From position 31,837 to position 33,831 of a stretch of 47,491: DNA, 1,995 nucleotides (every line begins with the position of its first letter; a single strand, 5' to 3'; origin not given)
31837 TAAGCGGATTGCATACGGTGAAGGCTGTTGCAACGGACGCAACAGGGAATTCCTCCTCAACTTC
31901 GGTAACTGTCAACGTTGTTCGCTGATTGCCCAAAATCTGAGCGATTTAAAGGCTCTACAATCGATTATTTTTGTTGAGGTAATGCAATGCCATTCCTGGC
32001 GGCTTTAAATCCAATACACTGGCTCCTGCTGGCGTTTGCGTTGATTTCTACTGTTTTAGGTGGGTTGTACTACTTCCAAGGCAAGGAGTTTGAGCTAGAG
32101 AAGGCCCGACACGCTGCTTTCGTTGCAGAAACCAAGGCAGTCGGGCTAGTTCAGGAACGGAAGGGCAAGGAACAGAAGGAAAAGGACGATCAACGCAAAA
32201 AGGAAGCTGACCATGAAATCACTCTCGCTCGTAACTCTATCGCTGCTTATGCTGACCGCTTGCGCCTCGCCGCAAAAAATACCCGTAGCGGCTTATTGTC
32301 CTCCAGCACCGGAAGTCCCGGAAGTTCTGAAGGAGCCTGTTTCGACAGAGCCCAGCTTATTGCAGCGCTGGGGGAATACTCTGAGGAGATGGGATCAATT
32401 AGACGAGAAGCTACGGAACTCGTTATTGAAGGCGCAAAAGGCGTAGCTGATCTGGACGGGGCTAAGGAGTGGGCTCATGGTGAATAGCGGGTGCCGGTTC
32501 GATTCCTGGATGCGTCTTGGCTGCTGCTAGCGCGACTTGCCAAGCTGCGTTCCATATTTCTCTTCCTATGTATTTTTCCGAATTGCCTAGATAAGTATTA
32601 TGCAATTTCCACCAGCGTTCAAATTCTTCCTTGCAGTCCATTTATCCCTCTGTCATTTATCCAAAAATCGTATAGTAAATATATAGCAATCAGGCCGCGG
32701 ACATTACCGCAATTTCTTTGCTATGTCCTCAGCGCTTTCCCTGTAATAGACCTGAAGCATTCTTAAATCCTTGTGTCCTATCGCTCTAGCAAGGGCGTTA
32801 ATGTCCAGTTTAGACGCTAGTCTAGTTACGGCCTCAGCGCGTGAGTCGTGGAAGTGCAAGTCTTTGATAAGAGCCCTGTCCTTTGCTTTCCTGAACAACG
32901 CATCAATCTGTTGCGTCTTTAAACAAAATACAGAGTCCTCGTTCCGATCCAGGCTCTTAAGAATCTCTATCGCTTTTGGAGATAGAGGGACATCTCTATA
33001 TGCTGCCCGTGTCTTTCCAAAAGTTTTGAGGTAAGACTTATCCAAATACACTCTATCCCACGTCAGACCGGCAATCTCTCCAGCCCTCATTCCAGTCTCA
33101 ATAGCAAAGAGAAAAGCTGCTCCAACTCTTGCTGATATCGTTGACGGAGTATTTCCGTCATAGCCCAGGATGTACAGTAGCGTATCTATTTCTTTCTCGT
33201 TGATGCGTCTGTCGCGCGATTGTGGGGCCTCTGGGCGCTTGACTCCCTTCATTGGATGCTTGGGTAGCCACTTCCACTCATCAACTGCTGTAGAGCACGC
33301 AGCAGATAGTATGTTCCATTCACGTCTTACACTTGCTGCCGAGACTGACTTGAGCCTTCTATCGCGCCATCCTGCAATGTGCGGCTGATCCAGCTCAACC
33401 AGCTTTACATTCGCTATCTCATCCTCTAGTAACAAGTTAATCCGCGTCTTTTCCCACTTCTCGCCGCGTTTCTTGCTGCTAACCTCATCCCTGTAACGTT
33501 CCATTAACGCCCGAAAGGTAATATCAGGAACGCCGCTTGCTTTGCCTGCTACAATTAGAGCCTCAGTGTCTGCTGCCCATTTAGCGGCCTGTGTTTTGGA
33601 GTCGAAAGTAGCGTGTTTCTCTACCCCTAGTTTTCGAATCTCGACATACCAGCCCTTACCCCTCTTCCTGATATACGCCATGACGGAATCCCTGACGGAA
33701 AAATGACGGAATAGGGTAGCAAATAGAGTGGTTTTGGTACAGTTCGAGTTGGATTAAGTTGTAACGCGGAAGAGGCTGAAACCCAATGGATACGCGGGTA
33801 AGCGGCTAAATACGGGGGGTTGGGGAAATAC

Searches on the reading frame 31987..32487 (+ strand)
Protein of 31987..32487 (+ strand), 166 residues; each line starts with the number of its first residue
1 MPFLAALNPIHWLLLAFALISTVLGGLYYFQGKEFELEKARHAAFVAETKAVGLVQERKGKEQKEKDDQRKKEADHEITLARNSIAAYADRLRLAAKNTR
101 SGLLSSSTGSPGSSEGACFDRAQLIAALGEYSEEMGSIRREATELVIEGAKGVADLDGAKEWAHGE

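Call 3: search_protein_families(library=pfam, proteins=[window:31987-32487:+], max_evalue=0.01)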
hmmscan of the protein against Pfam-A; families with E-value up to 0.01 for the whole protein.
window:31987-32487:+ (166 aa): 0 families

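Call 4: search_protein_families(library=phrogs, proteins=[window:31987-32487:+], max_evalue=0.01)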
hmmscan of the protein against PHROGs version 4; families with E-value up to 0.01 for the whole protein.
window:31987-32487:+ (166 aa): 1 family
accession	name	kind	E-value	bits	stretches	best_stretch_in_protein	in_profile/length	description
phrog_5777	-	unknown function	0.0037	18.6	1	38-107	50-119/169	-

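Call 103: search_protein_families(library=ncbifam, proteins=[window:31987-32487:+], max_evalue=0.001)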
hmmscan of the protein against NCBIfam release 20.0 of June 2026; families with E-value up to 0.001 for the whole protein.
window:31987-32487:+ (166 aa): 0 families

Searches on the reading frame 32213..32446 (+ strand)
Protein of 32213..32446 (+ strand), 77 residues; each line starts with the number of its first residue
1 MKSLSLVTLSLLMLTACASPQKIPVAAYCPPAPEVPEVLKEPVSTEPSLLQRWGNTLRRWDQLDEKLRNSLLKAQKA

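Call 3: search_protein_families(library=pfam, proteins=[window:32213-32446:+], max_evalue=0.01)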
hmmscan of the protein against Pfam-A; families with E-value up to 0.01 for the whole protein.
window:32213-32446:+ (77 aa): 0 families

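Call 4: search_protein_families(library=phrogs, proteins=[window:32213-32446:+], max_evalue=0.01)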
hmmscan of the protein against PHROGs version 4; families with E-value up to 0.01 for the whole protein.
window:32213-32446:+ (77 aa): 2 families
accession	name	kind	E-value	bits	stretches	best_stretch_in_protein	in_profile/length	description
phrog_456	-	lysis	0.00068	20.3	1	2-68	11-74/102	Rz-like spanin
phrog_3198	-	lysis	0.0035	17.8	1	2-33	5-37/68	Rz-like spanin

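Call 103: search_protein_families(library=ncbifam, proteins=[window:32213-32446:+], max_evalue=0.001)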
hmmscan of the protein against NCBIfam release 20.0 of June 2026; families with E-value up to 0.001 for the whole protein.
window:32213-32446:+ (77 aa): 0 families

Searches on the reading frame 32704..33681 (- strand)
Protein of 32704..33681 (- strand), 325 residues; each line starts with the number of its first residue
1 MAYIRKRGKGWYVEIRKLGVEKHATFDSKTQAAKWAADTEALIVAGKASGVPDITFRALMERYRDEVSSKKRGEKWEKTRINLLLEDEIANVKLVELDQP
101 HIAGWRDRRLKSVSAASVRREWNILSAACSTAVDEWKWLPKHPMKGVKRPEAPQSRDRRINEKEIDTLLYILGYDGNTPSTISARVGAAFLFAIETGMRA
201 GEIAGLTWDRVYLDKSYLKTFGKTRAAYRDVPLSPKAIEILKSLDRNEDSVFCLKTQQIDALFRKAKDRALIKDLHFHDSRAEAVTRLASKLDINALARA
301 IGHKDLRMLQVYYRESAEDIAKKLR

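Call 31: find_related_loci(query=window:32704-33681:-, collection=genome_contigs, flank=8000)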
Query window:32704-33681:- (325 aa) in genome_contigs; peptide patterns used: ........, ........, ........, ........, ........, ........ (x = any residue, [..] = any of these).
232 stretches matched a pattern; 159 encode a relative of the query (tblastn E <= 1e-3); the best 80 are kept; 80 distinct loci.
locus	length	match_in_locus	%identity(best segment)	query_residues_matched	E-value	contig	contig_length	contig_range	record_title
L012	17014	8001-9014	48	1-324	1e-90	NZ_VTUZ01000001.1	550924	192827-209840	Paraburkholderia panacisoli strain DCY113 contig1, whole genome shotgun sequence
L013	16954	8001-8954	49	1-324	1e-88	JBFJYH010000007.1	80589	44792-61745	MAG: Porticoccaceae bacterium isolate Mix_sand19.2022.05.G.82 k141_3066668_length_80589_cov_26.3750, whole genome shotgu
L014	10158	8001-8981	44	1-324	3e-82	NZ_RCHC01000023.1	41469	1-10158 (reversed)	Acinetobacter chengduensis strain WCHAc060005 23, whole genome shotgun sequence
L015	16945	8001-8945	40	6-324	1e-74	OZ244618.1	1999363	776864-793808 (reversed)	MAG: Alphaproteobacteria bacterium isolate 9145fa61-cd47-4061-a645-dfcf5a843124 genome assembly, chromosome: 1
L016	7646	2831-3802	42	1-324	3e-73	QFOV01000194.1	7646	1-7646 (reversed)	MAG: Stenotrophomonas sp. isolate S2_006_000_R2_62 S2_006_000_R2_scaffold_7504, whole genome shotgun sequence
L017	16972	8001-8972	41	1-324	5e-72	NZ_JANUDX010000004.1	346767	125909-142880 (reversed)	Stenotrophomonas sp. BIGb0135 Ga0480596_04, whole genome shotgun sequence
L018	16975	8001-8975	41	1-324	1e-69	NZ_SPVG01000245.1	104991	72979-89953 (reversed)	Duganella callida strain DN04 EFN1C9WPT2, whole genome shotgun sequence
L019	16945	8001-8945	42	11-324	2e-69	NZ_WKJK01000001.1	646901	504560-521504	Duganella guangzhouensis strain FT80W NODE_1_length_646901_cov_21.861350_1, whole genome shotgun sequence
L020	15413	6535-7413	43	19-319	8e-66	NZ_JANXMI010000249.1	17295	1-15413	MAG: Rugamonas sp. isolate 337R_concoct_122_sub 337R_k141_777903, whole genome shotgun sequence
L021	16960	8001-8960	39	6-321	7e-63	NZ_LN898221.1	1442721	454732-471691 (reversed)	Vitreoscilla massiliensis strain SN6, whole genome shotgun sequence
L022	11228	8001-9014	37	1-324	9e-56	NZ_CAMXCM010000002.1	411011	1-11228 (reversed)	Commensalibacter communis strain LMG 31819 isolate LMG 31819 contig00002, whole genome shotgun sequence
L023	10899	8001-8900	38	25-325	2e-51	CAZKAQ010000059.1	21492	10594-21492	MAG TPA_asm: uncultured Granulosicoccaceae bacterium isolate SRP114822_co1_72 genome assembly, contig: NODE_518_length_2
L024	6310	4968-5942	37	1-324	2e-51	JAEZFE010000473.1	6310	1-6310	MAG: Proteobacteria bacterium isolate OH_CBrB_39 k127_1296956, whole genome shotgun sequence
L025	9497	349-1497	33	1-325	5e-51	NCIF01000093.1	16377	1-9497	MAG: Hydrogenophilales bacterium 17-61-9 lw04302015_17_scaffold_1198, whole genome shotgun sequence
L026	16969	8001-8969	35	1-324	2e-48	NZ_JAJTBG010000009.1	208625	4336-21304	MAG: Oryzomicrobium sp. isolate MS_R1_15 NODE_23_length_208625_cov_16.044038, whole genome shotgun sequence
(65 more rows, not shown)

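Call 32: find_related_loci(query=window:32704-33681:-, collection=viral_contigs, flank=8000)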
Query window:32704-33681:- (325 aa) in viral_contigs; peptide patterns used: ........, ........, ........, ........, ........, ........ (x = any residue, [..] = any of these).
92 stretches matched a pattern; 82 encode a relative of the query (tblastn E <= 1e-3); the best 80 are kept; 80 distinct loci.
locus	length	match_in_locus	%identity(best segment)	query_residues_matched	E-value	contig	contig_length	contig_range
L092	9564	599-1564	57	1-324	3e-109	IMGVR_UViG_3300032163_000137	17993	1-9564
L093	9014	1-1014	48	1-324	8e-91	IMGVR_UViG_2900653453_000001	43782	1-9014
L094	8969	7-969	46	1-324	8e-82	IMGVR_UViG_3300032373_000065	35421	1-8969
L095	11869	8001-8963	45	1-324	9e-81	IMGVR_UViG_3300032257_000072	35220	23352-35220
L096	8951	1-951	45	1-313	1e-76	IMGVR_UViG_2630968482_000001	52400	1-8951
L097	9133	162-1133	42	1-324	6e-74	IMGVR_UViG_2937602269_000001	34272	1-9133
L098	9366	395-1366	42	1-324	2e-73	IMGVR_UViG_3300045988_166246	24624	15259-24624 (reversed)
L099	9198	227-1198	42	1-324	1e-73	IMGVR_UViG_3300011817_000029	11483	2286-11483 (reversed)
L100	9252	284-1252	41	1-324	7e-71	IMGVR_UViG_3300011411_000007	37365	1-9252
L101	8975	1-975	41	1-324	1e-69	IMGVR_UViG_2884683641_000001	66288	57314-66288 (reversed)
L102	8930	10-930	42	19-324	2e-69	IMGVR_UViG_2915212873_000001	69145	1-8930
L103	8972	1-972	41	1-324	2e-69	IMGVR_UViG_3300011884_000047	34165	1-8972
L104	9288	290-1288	40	1-324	2e-68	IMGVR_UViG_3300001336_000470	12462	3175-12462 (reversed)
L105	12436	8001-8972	41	1-324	5e-68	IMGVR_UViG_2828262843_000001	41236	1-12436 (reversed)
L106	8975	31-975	40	11-324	3e-66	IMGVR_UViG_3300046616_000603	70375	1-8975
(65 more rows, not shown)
